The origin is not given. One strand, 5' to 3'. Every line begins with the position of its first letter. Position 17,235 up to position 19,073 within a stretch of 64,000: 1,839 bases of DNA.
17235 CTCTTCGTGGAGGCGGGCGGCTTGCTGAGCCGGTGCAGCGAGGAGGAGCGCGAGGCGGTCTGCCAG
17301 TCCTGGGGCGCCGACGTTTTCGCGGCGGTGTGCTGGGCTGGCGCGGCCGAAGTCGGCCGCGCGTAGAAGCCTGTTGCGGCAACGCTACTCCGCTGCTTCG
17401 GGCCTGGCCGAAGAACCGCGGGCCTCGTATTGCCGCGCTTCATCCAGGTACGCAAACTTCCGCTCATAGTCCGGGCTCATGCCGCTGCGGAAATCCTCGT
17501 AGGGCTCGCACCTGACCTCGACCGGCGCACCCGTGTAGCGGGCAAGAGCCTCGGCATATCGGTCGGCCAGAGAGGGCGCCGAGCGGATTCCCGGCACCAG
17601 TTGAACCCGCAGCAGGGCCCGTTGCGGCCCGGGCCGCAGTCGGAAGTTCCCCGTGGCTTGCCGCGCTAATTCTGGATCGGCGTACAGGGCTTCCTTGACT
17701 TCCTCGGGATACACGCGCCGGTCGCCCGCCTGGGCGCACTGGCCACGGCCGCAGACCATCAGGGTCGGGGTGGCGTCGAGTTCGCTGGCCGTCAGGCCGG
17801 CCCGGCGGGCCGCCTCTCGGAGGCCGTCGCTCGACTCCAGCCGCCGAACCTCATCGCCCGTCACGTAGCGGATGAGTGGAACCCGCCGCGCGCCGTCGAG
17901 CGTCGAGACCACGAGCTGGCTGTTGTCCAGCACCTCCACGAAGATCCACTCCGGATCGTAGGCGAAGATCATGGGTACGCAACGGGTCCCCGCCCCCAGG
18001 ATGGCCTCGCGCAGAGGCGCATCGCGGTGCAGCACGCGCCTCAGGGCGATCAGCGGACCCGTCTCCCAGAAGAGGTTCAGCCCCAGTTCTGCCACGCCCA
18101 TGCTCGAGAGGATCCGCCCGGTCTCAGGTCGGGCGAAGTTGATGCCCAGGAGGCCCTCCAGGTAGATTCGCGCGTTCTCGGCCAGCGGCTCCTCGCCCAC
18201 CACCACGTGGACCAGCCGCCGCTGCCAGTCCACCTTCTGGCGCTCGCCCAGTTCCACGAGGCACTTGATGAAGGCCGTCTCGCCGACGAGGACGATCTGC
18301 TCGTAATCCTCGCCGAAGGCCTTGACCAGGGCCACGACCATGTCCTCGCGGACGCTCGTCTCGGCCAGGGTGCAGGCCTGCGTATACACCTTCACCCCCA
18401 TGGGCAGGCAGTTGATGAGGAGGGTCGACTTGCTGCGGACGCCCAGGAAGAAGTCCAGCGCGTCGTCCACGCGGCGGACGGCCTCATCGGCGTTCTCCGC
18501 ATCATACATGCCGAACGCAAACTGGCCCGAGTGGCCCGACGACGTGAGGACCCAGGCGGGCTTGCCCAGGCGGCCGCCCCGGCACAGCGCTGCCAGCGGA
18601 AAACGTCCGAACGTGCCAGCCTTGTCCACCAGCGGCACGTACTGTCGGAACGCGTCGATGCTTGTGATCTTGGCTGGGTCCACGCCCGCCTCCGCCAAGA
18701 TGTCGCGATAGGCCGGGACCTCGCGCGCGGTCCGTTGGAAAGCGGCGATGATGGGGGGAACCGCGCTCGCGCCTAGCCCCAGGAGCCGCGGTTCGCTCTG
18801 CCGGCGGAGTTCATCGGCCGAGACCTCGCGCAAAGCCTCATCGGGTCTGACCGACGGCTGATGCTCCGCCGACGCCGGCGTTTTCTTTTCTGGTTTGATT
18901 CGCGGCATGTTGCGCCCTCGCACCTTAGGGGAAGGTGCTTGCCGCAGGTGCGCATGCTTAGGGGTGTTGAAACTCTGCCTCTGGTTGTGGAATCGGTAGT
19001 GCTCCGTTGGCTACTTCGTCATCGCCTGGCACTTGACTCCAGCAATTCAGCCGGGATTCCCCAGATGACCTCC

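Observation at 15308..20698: Duplicated N-acyl-amino-acid-synthase-like GNAT genes plus a PaaK-like adenylase and a hybrid histidine kinase: candidate acyl-amino-acid signalling or lipidation module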

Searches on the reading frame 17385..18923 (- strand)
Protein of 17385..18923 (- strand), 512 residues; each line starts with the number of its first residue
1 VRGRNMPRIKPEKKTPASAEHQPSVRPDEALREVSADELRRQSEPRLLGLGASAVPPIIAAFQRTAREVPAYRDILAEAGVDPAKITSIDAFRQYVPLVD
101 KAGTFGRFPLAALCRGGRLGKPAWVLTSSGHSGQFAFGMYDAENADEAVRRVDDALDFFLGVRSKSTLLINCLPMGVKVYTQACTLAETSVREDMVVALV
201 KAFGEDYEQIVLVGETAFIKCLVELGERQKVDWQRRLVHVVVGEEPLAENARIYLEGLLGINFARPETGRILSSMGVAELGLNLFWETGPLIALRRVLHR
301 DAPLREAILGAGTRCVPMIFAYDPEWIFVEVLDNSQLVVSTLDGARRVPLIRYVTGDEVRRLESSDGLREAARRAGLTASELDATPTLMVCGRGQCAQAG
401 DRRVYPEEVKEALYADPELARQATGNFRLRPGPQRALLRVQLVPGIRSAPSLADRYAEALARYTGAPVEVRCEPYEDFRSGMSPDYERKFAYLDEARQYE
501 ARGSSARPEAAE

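Call 5: search_protein_families(library=ncbifam, proteins=[window:17385-18923:-], max_evalue=0.01)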
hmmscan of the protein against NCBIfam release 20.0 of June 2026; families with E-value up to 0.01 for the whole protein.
window:17385-18923:- (512 aa): 2 families
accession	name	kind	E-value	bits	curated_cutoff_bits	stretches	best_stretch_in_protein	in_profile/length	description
TIGR02155.1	PA_CoA_ligase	equivalog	4.4e-05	22.2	646.3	1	63-262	21-222/422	phenylacetate--CoA ligase PaaK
NF041878.1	paak_haloarch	equivalog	0.00061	18.5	700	0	62-108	25-70/427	phenylacetate--CoA ligase PaaK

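Call 6: search_protein_families(library=pfam, proteins=[window:17385-18923:-], max_evalue=0.01)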
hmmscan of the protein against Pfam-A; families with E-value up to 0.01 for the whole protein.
window:17385-18923:- (512 aa): 0 families

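Call 14: find_homologous_proteins(query=window:17385-18923:-)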
Query window:17385-18923:- (512 aa): 1230 proteins with E <= 0.001 among 8000 candidates; the best 120 are listed.
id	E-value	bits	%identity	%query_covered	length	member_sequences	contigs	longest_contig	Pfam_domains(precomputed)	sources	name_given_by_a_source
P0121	0.0e+0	1126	100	99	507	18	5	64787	-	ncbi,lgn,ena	ncbi:MAG: hypothetical protein WBD75_13110 [Phycisphaerae bacterium]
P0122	1.6e-249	847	86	87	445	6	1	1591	-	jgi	jgi:phenylacetate-CoA ligase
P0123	7.9e-231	785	81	87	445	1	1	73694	-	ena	-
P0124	8.1e-213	726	74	89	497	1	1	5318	-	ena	-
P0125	7.2e-188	643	68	86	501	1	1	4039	-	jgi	jgi:phenylacetate-CoA ligase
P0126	1.3e-179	616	63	86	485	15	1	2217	-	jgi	-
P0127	3.5e-174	598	62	86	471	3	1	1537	-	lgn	-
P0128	6.1e-171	588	62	85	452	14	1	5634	-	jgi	-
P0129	8.5e-168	577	60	85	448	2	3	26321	-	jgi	-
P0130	3.5e-167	575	60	86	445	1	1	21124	-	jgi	-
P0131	3.1e-164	565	59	85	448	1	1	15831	-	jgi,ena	-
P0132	5.1e-164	565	60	85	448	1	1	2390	-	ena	-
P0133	6.6e-164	564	61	85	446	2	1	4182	-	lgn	-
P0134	1.5e-162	560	59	86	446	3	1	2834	-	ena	-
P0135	7.7e-162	557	61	86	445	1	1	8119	-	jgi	jgi:phenylacetate-CoA ligase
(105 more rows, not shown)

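Call 15: search_solved_structures(query=window:17385-18923:-, max_evalue=10)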
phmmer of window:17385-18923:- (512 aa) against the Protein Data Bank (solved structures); distinct sequences matched with E-value up to 10: 3.
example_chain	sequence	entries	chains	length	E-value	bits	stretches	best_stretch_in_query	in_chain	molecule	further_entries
5jhi_A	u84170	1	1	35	1.2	11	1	451-473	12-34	W35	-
8wbr_A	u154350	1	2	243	1.6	10.5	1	225-283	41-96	(S)-2-haloacid dehalogenase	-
8wbs_A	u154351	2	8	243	1.6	10.5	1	225-283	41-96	(S)-2-haloacid dehalogenase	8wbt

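Call 30: find_related_loci(query=A1, collection=genome_contigs, flank=10000)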
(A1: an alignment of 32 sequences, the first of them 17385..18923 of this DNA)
Query A1 (512 aa) in genome_contigs; peptide patterns used: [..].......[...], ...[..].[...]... (x = any residue, [..] = any of these).
150 stretches matched a pattern; 147 encode a relative of the query (tblastn E <= 1e-3); the best 80 are kept; 80 distinct loci.
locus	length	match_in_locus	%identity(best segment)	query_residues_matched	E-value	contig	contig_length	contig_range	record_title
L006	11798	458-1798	63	57-503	0e+0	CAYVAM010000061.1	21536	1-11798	MAG TPA_asm: uncultured Anaerolineales bacterium isolate binchicken_co211_313 genome assembly, contig: NODE_1500_length_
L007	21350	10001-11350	58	57-505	3e-165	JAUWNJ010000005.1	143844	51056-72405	MAG: Planctomycetales bacterium isolate CSMAG_2421 CSMAG_2421_k141_271565_length_143844_cov_43.2715, whole genome shotgu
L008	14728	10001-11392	56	44-505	8e-165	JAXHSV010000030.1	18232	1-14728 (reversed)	MAG: Planctomycetota bacterium isolate MAG07_tar_biofilm MAG07_30, whole genome shotgun sequence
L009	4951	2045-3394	56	45-495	3e-165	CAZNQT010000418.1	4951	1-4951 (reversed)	MAG TPA_asm: uncultured Pirellulales bacterium isolate SRP323688_co1_253 genome assembly, contig: NODE_23122_length_4951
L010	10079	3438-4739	57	58-492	4e-150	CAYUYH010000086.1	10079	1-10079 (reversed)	MAG TPA_asm: uncultured Planctomycetaceae bacterium isolate SRP323688_co1_175 genome assembly, contig: NODE_9956_length_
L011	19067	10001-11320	54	59-495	3e-147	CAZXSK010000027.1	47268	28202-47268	MAG TPA_asm: uncultured Planctomycetaceae bacterium isolate binchicken_co15_134 genome assembly, contig: NODE_233_length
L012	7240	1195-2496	54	59-494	1e-145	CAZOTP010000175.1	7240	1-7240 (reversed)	MAG TPA_asm: uncultured Pirellulales bacterium isolate SRP167436_co1_94 genome assembly, contig: NODE_17388_length_7240_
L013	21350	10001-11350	53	45-493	2e-145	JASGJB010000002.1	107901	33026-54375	MAG: Nibricoccus sp. isolate 5N387 JMF-2111-06-0005.ont.bin.387_1, whole genome shotgun sequence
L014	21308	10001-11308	55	59-493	5e-144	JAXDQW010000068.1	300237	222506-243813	MAG: Chthoniobacter sp. isolate BP_744 scaffold_2669554, whole genome shotgun sequence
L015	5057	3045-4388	53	59-507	2e-145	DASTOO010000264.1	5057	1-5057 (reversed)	MAG TPA_asm: Candidatus Krumholzibacteriia bacterium isolate SMAG_U2172 k141_2105409, whole genome shotgun sequence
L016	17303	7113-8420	51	58-494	2e-143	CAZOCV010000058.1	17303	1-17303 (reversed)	MAG TPA_asm: uncultured Pirellulales bacterium isolate SRP294416_co1_148 genome assembly, contig: NODE_6635_length_17303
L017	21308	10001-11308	54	59-493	2e-142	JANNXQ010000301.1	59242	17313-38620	MAG: Chthoniobacteraceae bacterium isolate VAR_34_metabat_159 VAR_34_k141_2360079, whole genome shotgun sequence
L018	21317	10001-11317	54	58-495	5e-139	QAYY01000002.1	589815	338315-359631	Opitutaceae bacterium EW11 EW11_contig_2_coverage:, whole genome shotgun sequence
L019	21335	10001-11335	54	47-493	2e-136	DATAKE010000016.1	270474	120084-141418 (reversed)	MAG TPA_asm: Opitutaceae bacterium isolate SMAG_U6930 k141_12584, whole genome shotgun sequence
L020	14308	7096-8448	48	56-507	2e-135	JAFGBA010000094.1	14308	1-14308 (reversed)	MAG: Sedimentisphaerales bacterium isolate Zod_Metabat.1001 k87_2342428, whole genome shotgun sequence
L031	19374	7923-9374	43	5-497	2e-109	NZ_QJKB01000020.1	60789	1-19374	Undibacterium pigrum strain DSM 19792 Ga0244539_120, whole genome shotgun sequence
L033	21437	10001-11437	43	6-493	2e-107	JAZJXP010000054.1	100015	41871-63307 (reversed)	MAG: Pseudomonadota bacterium isolate ADI_H1L2_2_122_18_3-bin026_1 ADIH1L22_B026_1_000000000054, whole genome shotgun se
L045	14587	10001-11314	42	58-492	1e-91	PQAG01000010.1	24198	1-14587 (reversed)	MAG: Nitrosomonadales bacterium isolate FeB_15 contig_3305, whole genome shotgun sequence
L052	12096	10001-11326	37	59-493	2e-88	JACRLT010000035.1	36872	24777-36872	MAG: Candidatus Omnitrophota bacterium isolate NC_groundwater_1888_Pr3_B-0.1um_46_13 SR2-18-B1_coassembly_297250, whole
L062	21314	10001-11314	38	58-492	5e-85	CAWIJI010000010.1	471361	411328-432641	MAG: uncultured Acidobacteriota bacterium isolate MFD04944.bin.2.38 genome assembly, contig: contig_48118, whole genome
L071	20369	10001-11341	40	58-498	2e-81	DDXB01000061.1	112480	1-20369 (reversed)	MAG TPA_asm: Rhodocyclaceae bacterium UBA2271 UBA2271_contig_408, whole genome shotgun sequence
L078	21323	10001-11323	39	58-493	4e-81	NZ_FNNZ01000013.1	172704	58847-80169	Thiocapsa roseopersicina strain DSM 217, whole genome shotgun sequence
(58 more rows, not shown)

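Call 32: predict_structure(alignment_id=A1)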
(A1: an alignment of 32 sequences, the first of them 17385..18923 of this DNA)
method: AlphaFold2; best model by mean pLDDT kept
length: 512 residues; sequences in the alignment: 32
mean_pLDDT: 83.0   pTM: 0.82
mean pLDDT of the five models: 83.0, 82.5, 82.4, 82.0, 81.7
residues with pLDDT >= 90: 325; 70-90: 84; 50-70: 23; < 50: 80
segments of 3 or more residues with pLDDT < 50: 1-52, 482-489, 496-512
pLDDT, mean of each block of 10 residues (from residue 1): 37 38 35 43 39 80 97 98 97 97 93 94 77 77 85 91 96 78 83 90 97 93 96 97 88 98 96 74 80 96 96 94 92 95 90 93 92 91 89 89 93 97 94 96 94 98 97 88 41 46 38 37
secondary structure, 60 per line:
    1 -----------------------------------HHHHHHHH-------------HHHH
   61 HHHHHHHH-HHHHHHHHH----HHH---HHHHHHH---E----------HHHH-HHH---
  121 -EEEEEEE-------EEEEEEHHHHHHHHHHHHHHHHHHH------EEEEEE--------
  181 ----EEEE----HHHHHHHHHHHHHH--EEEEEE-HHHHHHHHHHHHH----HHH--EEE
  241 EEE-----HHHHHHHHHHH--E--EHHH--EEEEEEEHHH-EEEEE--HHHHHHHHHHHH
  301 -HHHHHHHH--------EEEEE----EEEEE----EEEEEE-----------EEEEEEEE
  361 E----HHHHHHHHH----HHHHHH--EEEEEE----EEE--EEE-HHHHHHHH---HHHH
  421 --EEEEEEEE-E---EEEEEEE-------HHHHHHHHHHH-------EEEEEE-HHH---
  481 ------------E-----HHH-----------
elements in order: H36-43 H57-68 H70-78 H89-95 H110-113 E122-128 E136-141 H142-160 E167-172 E185-188 H193-206 E209-214 H216-228 E238-243 H249-259 E271-277 E282-286 H289-300 H302-309 E318-322 E327-331 E336-341 E353-361 H366-374 H379-384 E387-392 E397-399 E402-404 H406-413 H417-420 E423-430 E436-442 H450-460 E468-473

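Call 35: fold_search(model_id=the predicted structure, library=pdb)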
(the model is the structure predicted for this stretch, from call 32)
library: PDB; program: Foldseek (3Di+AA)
matches with E <= 10: 995; with E <= 0.001: 125
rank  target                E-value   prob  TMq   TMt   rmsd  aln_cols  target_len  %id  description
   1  2y27_A                2.2e-18  1.00  0.59  0.70   4.3       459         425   16  crystal structure of PaaK1 in complex with ATP from Burkholderia cenocepacia (released 2011-05-04)
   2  4r1m_C                3.9e-18  1.00  0.47  0.55  12.0       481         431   16  Crystal structure of a Putative Acyl-CoA ligase (BT_0428) from Bacteroides thetaiotaomicron VPI-5482 at 2.48 A resolut (released 2014-08-27)
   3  4r1m_D                4.4e-18  1.00  0.57  0.66   5.5       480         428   16  Crystal structure of a Putative Acyl-CoA ligase (BT_0428) from Bacteroides thetaiotaomicron VPI-5482 at 2.48 A resolut (released 2014-08-27)
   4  4rvo_B                4.9e-18  1.00  0.57  0.67   5.1       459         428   15  Crystal structure of a Putative Acyl-CoA ligase (BT_0428) from Bacteroides thetaiotaomicron VPI-5482 at 2.41 A resolut (released 2014-12-31)
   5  4r1l_C                5.8e-18  1.00  0.47  0.54  11.4       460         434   16  Crystal structure of a Putative Acyl-CoA ligase (BT_0428) from Bacteroides thetaiotaomicron VPI-5482 at 2.42 A resolut (released 2014-08-27)
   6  2y27_B                6.9e-18  1.00  0.59  0.70   4.4       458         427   16  crystal structure of PaaK1 in complex with ATP from Burkholderia cenocepacia (released 2011-05-04)
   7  4r1l_A                7.3e-18  1.00  0.49  0.57  11.2       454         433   16  Crystal structure of a Putative Acyl-CoA ligase (BT_0428) from Bacteroides thetaiotaomicron VPI-5482 at 2.42 A resolut (released 2014-08-27)
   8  4rvo_D                9.7e-18  1.00  0.58  0.68   5.1       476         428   16  Crystal structure of a Putative Acyl-CoA ligase (BT_0428) from Bacteroides thetaiotaomicron VPI-5482 at 2.41 A resolut (released 2014-12-31)
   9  4r1m_B                9.7e-18  1.00  0.58  0.68   5.3       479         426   16  Crystal structure of a Putative Acyl-CoA ligase (BT_0428) from Bacteroides thetaiotaomicron VPI-5482 at 2.48 A resolut (released 2014-08-27)
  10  6wuq_A                1.0e-17  1.00  0.56  0.65   5.5       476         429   18  Crystal structure of AjiA1 in apo form (released 2020-12-09)
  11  2y4o_A                1.0e-17  1.00  0.47  0.55  11.3       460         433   16  Crystal Structure of PaaK2 in complex with phenylacetyl adenylate (released 2011-03-09)
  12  4rvn_B                1.9e-17  1.00  0.59  0.70   5.0       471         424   16  Crystal structure of a Putative Acyl-CoA ligase (BT_0428) from Bacteroides thetaiotaomicron VPI-5482 at 2.20 A resolut (released 2015-01-21)
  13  4rvn_D                2.4e-17  1.00  0.58  0.68   5.3       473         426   16  Crystal structure of a Putative Acyl-CoA ligase (BT_0428) from Bacteroides thetaiotaomicron VPI-5482 at 2.20 A resolut (released 2015-01-21)
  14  2y4o_B                3.8e-17  1.00  0.47  0.55  11.9       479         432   16  Crystal Structure of PaaK2 in complex with phenylacetyl adenylate (released 2011-03-09)
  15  6six_A                4.8e-17  1.00  0.57  0.66   5.0       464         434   17  PaaK family AMP-ligase with ANP (released 2020-01-15)
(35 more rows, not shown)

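Call 46: search_protein_families(library=ncbifam, proteins=[L031:7139-7939:+, L078:11402-12391:-, L045:9013-9828:+, L045:11374-12213:+, L033:9250-10014:+, L062:9193-9972:+, L052:4672-5400:-, L018:11341-12846:-, L031:7896-9365:+, L078:9692-11335:+], max_evalue=0.01)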
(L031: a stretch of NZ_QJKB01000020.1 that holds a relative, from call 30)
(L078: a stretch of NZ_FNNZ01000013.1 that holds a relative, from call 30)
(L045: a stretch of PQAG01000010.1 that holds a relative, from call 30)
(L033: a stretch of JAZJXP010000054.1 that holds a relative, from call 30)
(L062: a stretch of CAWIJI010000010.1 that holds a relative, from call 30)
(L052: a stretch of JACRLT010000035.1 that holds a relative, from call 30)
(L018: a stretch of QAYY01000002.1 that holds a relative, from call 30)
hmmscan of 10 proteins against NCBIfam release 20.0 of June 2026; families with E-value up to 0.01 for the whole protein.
L031:7139-7939:+ (266 aa): 1 family
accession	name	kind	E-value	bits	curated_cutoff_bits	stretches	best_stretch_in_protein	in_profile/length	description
TIGR03694.1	exosort_acyl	subfamily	7.2e-44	150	111.95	1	10-223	8-232/241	PEP-CTERM/exosortase system-associated acyltransferase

L078:11402-12391:- (329 aa): 2 families
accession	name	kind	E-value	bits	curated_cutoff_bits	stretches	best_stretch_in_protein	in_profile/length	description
TIGR03694.1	exosort_acyl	subfamily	2.7e-53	180.9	111.95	1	76-302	7-233/241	PEP-CTERM/exosortase system-associated acyltransferase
TIGR04045.1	MSMEG_0567_GNAT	equivalog_domain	0.005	16.4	68.45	0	77-134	2-53/153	MSMEG_0567/Sll0786 family nitrogen starvation N-acetyltransferase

L045:9013-9828:+ (271 aa): 2 families
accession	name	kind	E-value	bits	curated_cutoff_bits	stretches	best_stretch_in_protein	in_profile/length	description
TIGR03694.1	exosort_acyl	subfamily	5.7e-62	209.3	111.95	2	128-254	110-231/241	PEP-CTERM/exosortase system-associated acyltransferase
TIGR04045.1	MSMEG_0567_GNAT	equivalog_domain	0.00043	19.9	68.45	0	15-78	3-64/153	MSMEG_0567/Sll0786 family nitrogen starvation N-acetyltransferase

L045:11374-12213:+ (279 aa): 2 families
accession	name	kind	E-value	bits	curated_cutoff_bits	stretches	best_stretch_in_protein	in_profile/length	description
TIGR03694.1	exosort_acyl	subfamily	1.2e-59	201.7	111.95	1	34-259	5-231/241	PEP-CTERM/exosortase system-associated acyltransferase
TIGR04045.1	MSMEG_0567_GNAT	equivalog_domain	0.0021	17.6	68.45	0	45-96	10-55/153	MSMEG_0567/Sll0786 family nitrogen starvation N-acetyltransferase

L033:9250-10014:+ (254 aa): 2 families
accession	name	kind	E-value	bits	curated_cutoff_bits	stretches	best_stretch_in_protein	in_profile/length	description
TIGR03694.1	exosort_acyl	subfamily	1.2e-44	152.5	111.95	1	13-223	8-232/241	PEP-CTERM/exosortase system-associated acyltransferase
TIGR04045.1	MSMEG_0567_GNAT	equivalog_domain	0.0057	16.2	68.45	0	22-79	11-66/153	MSMEG_0567/Sll0786 family nitrogen starvation N-acetyltransferase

L062:9193-9972:+ (259 aa): 4 families
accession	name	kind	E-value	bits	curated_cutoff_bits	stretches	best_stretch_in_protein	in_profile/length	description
TIGR03694.1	exosort_acyl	subfamily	8.5e-48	162.9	111.95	2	47-149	12-122/241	PEP-CTERM/exosortase system-associated acyltransferase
NF010408.0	PRK13834.1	subfamily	4e-09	36.3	292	1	50-206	14-168/207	acyl-homoserine-lactone synthase TraI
NF052393.1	AHserLSynTraI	equivalog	1.1e-08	34.6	250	1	51-207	15-169/212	acyl-homoserine-lactone synthase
NF052554.1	OrAlActfOlsBRHOCB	equivalog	0.0003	20.6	350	1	50-149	15-121/256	L-ornithine N(alpha)-acyltransferase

L052:4672-5400:- (242 aa): 2 families
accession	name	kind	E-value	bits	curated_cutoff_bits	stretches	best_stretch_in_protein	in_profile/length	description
TIGR03694.1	exosort_acyl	subfamily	1.6e-55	188.1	111.95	1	13-229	7-232/241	PEP-CTERM/exosortase system-associated acyltransferase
TIGR04045.1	MSMEG_0567_GNAT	equivalog_domain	0.0016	18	68.45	1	14-81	2-67/153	MSMEG_0567/Sll0786 family nitrogen starvation N-acetyltransferase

L018:11341-12846:- (501 aa): 1 family
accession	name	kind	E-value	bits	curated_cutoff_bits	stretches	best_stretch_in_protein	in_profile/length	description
NF011425.0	PRK14852.1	equivalog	1.4e-15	56.3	1337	1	151-323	28-200/989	hypothetical protein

L031:7896-9365:+ (489 aa): 4 families
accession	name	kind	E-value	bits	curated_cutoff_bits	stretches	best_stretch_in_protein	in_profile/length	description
NF041878.1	paak_haloarch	equivalog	6.9e-06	24.9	700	0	40-136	12-105/427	phenylacetate--CoA ligase PaaK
NF053551.1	FlxY_rubin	equivalog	8.5e-06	24.7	520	1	44-142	12-106/424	flexirubin biosynthesis putative acyl-CoA ligase FlxY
NF045666.1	DVU1553_fam_AMP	equivalog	2.4e-05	23.6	300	0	328-360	281-312/331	DVU_1553 family AMP-dependent CoA ligase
TIGR03335.1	F390_ftsA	equivalog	0.0012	17.7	458.7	1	53-263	26-239/445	coenzyme F390 synthetase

L078:9692-11335:+ (547 aa): 3 families
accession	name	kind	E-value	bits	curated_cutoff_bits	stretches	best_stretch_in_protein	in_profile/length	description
NF045666.1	DVU1553_fam_AMP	equivalog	1.4e-05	24.4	300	1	375-414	267-311/331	DVU_1553 family AMP-dependent CoA ligase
NF041878.1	paak_haloarch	equivalog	3.9e-05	22.4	700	0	86-305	3-224/427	phenylacetate--CoA ligase PaaK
TIGR02155.1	PA_CoA_ligase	equivalog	5.7e-05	21.8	646.3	0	386-417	273-303/422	phenylacetate--CoA ligase PaaK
